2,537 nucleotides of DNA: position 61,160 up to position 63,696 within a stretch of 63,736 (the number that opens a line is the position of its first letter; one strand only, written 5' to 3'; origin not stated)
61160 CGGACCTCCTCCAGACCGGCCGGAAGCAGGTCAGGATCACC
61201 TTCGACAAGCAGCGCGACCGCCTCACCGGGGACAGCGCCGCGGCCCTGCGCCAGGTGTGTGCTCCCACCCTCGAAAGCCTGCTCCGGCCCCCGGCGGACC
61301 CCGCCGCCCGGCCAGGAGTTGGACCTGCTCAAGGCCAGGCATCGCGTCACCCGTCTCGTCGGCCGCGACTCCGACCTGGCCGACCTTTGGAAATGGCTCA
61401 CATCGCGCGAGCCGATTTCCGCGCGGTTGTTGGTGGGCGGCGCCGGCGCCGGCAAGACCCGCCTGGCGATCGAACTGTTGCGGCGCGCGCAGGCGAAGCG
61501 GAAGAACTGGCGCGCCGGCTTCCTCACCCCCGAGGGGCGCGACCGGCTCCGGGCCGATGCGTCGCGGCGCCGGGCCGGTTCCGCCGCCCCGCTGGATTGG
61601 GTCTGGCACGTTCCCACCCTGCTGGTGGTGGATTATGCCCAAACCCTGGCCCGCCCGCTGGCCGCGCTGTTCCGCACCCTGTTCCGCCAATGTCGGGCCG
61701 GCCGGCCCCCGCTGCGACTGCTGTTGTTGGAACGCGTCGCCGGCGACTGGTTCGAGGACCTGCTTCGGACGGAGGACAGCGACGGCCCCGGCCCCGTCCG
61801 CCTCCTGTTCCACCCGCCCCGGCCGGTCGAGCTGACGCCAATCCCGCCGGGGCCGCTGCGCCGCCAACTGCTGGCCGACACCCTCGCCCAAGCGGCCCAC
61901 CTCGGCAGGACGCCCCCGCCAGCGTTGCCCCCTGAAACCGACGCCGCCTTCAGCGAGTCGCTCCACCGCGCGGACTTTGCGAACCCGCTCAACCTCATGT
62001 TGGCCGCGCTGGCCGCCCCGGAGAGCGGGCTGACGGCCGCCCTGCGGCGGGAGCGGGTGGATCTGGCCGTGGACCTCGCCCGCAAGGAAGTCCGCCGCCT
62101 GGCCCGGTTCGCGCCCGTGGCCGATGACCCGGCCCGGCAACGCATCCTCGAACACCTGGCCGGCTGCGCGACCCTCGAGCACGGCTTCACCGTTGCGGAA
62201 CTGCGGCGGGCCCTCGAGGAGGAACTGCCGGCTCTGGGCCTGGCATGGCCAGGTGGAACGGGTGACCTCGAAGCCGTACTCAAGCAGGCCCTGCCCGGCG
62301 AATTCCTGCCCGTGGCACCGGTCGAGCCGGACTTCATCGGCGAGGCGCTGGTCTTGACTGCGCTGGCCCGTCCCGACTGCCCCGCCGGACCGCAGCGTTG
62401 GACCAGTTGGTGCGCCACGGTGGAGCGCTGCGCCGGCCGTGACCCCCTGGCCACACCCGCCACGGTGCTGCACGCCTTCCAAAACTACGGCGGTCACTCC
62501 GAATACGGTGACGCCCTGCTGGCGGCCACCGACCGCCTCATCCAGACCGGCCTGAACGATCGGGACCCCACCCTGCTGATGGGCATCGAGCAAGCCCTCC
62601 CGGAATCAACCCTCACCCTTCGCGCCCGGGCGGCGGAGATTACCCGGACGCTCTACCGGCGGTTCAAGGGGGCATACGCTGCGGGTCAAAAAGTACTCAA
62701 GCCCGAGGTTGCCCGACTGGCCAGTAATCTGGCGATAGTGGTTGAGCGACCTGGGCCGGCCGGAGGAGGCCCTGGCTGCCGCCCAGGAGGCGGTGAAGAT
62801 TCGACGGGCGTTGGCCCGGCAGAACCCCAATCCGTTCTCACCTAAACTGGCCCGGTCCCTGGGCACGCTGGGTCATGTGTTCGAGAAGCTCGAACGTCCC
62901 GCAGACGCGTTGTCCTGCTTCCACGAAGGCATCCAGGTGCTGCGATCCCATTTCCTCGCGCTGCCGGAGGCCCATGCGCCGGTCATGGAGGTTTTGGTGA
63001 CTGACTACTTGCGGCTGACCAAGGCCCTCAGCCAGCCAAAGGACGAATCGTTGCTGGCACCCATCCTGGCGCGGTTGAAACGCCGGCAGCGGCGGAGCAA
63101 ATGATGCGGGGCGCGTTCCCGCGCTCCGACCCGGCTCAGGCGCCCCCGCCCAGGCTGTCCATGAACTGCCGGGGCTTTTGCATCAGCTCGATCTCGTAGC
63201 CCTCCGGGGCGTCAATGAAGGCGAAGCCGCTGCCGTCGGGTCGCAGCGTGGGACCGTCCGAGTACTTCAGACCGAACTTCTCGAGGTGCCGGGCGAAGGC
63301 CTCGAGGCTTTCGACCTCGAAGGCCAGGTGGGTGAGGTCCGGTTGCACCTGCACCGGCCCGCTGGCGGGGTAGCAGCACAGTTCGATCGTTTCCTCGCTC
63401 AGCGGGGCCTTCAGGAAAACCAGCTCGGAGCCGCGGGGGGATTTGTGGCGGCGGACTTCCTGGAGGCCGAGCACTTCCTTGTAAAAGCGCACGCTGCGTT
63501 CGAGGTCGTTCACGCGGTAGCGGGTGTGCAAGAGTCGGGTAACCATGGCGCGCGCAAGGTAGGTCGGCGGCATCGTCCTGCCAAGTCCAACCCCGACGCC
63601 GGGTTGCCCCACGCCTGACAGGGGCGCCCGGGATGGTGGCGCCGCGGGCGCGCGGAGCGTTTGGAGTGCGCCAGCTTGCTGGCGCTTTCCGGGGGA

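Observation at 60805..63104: DUF4365-STAND NTPase-TPR (antiviral-STAND/NLR-like) gene split by two 1-nt frameshifts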

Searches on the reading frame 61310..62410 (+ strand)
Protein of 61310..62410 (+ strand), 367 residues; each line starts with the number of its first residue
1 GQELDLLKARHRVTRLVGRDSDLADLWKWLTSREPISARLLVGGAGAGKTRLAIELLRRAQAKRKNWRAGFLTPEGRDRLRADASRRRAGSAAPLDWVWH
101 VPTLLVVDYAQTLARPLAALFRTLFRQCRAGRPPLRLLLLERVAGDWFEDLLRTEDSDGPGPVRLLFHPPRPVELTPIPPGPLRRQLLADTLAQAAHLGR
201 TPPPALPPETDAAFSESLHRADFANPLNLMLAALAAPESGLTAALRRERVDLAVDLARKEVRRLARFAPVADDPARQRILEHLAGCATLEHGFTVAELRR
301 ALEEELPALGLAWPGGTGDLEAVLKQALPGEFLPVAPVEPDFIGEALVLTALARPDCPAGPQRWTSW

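Call 52: search_protein_families(library=pfam, alignment_id=A6, max_evalue=0.01)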
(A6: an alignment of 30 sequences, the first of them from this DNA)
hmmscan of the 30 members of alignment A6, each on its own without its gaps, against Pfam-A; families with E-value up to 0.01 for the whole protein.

A. member 1, seq(367 aa): 1 family
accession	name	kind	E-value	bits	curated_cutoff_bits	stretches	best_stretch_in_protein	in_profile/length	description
PF13191.12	AAA_16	-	0.0012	19.8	32.6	0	15-139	1-137/167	AAA ATPase domain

B. families by the number of members that match (of 30 scanned): 8 families
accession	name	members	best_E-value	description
PF13191.12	AAA_16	28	2.3e-08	AAA ATPase domain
PF25199.1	nSTAND_NTPase5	19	3.8e-07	Novel STAND NTPase 5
PF13401.12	AAA_22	6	0.00014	AAA domain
PF01637.24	ATPase_2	4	3.6e-06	ATPase domain predominantly from Archaea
PF01695.23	IstB_IS21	3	8.4e-05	IstB-like ATP binding protein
PF13481.12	AAA_25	3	0.0038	AAA domain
PF20720.3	nSTAND3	2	0.0014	Novel STAND NTPase 3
PF15575.11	Imm49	1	0.0098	Immunity protein 49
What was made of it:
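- On STAND NTPase superfamily: 19 of 30 relatives hit nSTAND5 at E<=0.01 (call 52).
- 19 of 30 family members hit Pfam nSTAND_NTPase5 and 28 of 30 hit AAA_16 at E<=0.01 (call 52).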

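Call 58: predict_structure(alignment_id=A6)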
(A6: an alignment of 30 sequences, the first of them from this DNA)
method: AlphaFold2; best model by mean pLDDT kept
length: 367 residues; sequences in the alignment: 30
mean_pLDDT: 90.4   pTM: 0.87
mean pLDDT of the five models: 90.4, 90.5, 89.7, 89.6, 88.0
residues with pLDDT >= 90: 275; 70-90: 63; 50-70: 29; < 50: 0
segments of 3 or more residues with pLDDT < 50: none
pLDDT, mean of each block of 10 residues (from residue 1): 89 91 98 95 95 97 95 90 72 68 96 91 83 94 92 75 91 96 96 94 94 96 95 95 95 95 93 92 96 96 94 94 95 93 92 63 63
secondary structure, 60 per line:
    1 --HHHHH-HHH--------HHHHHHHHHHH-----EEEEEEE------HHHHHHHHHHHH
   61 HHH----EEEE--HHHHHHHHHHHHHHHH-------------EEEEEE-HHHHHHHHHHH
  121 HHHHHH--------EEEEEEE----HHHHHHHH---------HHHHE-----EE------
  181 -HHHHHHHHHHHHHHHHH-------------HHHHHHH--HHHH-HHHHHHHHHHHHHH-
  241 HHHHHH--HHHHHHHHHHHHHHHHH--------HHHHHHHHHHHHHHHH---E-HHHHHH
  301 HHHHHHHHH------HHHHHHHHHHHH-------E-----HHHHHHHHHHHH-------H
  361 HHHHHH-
elements in order: H3-7 H20-30 E36-42 H49-63 E68-71 H74-89 E103-108 H110-126 E135-141 H146-153 H163-166 H182-198 H212-218 H221-224 H226-239 H241-246 H249-265 H274-289 H295-309 H316-327 H341-352 H360-366

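Call 60: fold_search(model_id=the predicted structure, library=pdb)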
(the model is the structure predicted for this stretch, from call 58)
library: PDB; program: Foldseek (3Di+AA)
matches with E <= 10: 1542; with E <= 0.001: 146
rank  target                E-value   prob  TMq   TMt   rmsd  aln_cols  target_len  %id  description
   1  7jpq_D                6.3e-07  1.00  0.36  0.33  15.5       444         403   15  ORC-O2-5: Human Origin Recognition Complex (ORC) with subunits 2,3,4,5 (released 2020-09-02)
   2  7jgr_A                1.8e-06  1.00  0.39  0.36  14.3       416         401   14  Structure of Drosophila ORC bound to DNA (84 bp) and Cdc6 (released 2020-09-09)
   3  7jk6_A                3.8e-06  1.00  0.37  0.37  14.4       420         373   14  Structure of Drosophila ORC in the active conformation (released 2020-09-09)
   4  8s0e_D                4.2e-06  1.00  0.37  0.34  15.6       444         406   14  H. sapiens OCCM bound to double stranded DNA (released 2024-10-02)
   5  7jpo_D                4.4e-06  1.00  0.41  0.38  15.3       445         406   14  ORC-O1AAA: Human Origin Recognition Complex (ORC) with dynamic/unresolved ORC2 WH (released 2020-09-02)
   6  7tjh_D                5.2e-06  1.00  0.38  0.33  13.2       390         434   13  S. cerevisiae ORC bound to 84 bp ARS1 DNA and Cdc6 (state 1) with flexible Orc6 N-terminal domain (released 2022-10-05)
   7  2qby_A                5.2e-06  1.00  0.37  0.37  14.5       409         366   11  Crystal structure of a heterodimer of Cdc6/Orc1 initiators bound to origin DNA (from S. solfataricus) (released 2007-09-11)
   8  8xuq_A                7.8e-06  1.00  0.44  0.21  11.3       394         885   14  Cryo-EM structure of tomato NRC2 tetramer (released 2024-05-22)
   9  8s0c_D                7.8e-06  1.00  0.36  0.36  15.5       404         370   15  H. sapiens ORC1-5 bound to double stranded DNA as part of the MCM-ORC complex (released 2024-10-02)
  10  1fnn_A                9.1e-06  1.00  0.39  0.38  17.5       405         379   12  CRYSTAL STRUCTURE OF CDC6P FROM PYROBACULUM AEROPHILUM (released 2000-10-04)
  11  5uj7_C                9.6e-06  1.00  0.37  0.35  17.5       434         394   15  Structure of the active form of human Origin Recognition Complex ATPase motor module, complex subunitS 1, 4, 5 (released 2017-02-08)
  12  7tji_D                1.2e-05  1.00  0.37  0.32  14.9       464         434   14  S. cerevisiae ORC bound to 84 bp ARS1 DNA and Cdc6 (state 2) with flexible Orc6 N-terminal domain (released 2022-10-05)
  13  5uj7_D                1.3e-05  1.00  0.42  0.40  16.4       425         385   14  Structure of the active form of human Origin Recognition Complex ATPase motor module, complex subunitS 1, 4, 5 (released 2017-02-08)
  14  9ria_A                1.4e-05  1.00  0.41  0.20  15.7       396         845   13  Cryo-EM structure of tomato NRC3-AVRcap1b complex (released 2025-07-23)
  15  2v1u_A                1.4e-05  1.00  0.39  0.38  13.7       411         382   16  STRUCTURE OF THE AEROPYRUM PERNIX ORC1 PROTEIN IN COMPLEX WITH DNA (released 2007-09-18)
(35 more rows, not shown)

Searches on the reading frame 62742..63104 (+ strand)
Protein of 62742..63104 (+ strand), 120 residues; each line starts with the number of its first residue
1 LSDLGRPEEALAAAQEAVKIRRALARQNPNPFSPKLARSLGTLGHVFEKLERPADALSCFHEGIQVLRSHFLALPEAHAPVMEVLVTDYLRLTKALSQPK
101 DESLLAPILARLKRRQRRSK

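Call 3: search_protein_families(library=pfam, proteins=[window:62742-63104:+], max_evalue=1)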
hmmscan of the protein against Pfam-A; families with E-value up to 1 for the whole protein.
window:62742-63104:+ (120 aa): 9 families
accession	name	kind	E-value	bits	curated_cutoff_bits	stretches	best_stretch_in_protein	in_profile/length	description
PF13424.12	TPR_12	-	5.3e-08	33.4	30.1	2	23-68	31-76/77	Tetratricopeptide repeat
PF00515.34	TPR_1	-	6.1e-07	29.4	27.8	2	37-66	1-30/34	Tetratricopeptide repeat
PF07719.23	TPR_2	-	3.4e-06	27.2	27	2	38-65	2-29/34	Tetratricopeptide repeat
PF13374.12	TPR_10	-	4e-06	27.1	27.5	1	2-24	13-35/42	Tetratricopeptide repeat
PF13181.12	TPR_8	-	0.00091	19.7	25.7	0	3-22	13-32/34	Tetratricopeptide repeat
PF13428.12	TPR_14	-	0.045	14.9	23.5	0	3-19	13-29/44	Tetratricopeptide repeat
PF13432.12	TPR_16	-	0.057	14.3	32.7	0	4-19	10-25/65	Tetratricopeptide repeat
PF24885.1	TPR_NPHP3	-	0.13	12.1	100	1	2-71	110-175/239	Nephrocystin-3 TPR domain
PF12862.13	ANAPC5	-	0.17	12.4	23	0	2-22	49-69/91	Anaphase-promoting complex subunit 5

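Call 4: search_protein_families(library=padloc, proteins=[window:62742-63104:+], max_evalue=1)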
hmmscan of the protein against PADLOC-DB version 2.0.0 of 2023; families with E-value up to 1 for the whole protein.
window:62742-63104:+ (120 aa): 0 families

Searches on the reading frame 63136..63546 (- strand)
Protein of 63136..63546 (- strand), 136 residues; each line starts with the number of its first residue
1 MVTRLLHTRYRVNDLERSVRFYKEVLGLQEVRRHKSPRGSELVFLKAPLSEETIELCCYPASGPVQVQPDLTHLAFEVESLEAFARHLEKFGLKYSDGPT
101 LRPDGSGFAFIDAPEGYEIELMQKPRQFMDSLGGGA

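Call 54: find_encoding_contigs(protein=window:63136-63546:-, flank=5000, max_places=8)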
Protein window:63136-63546:- (136 aa): no gene with exactly this product is on record in the collection.

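Call 65: search_protein_families(library=pfam, proteins=[window:63136-63546:-], max_evalue=0.001)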
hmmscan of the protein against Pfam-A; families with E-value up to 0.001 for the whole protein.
window:63136-63546:- (136 aa): 4 families
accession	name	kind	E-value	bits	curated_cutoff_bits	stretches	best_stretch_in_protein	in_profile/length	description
PF00903.31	Glyoxalase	-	2e-18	67.4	20.6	1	4-121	1-121/121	Glyoxalase/Bleomycin resistance protein/Dioxygenase superfamily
PF13669.12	Glyoxalase_4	-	3.6e-09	37.3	27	1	7-110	2-109/109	Glyoxalase/Bleomycin resistance protein/Dioxygenase superfamily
PF22677.2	Ble-like_N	-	1.4e-05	25.2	24.5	1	7-29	4-26/41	Bleomycin resistance protein-like N-terminal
PF18029.7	Glyoxalase_6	-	7e-05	23.9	23.6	1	12-121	6-105/106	Glyoxalase-like domain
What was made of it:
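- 63136..63546 (-): Downstream convergent neighbour: a glyoxalase / VOC-family gene. Pfam Glyoxalase E=2e-18 (call 65).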
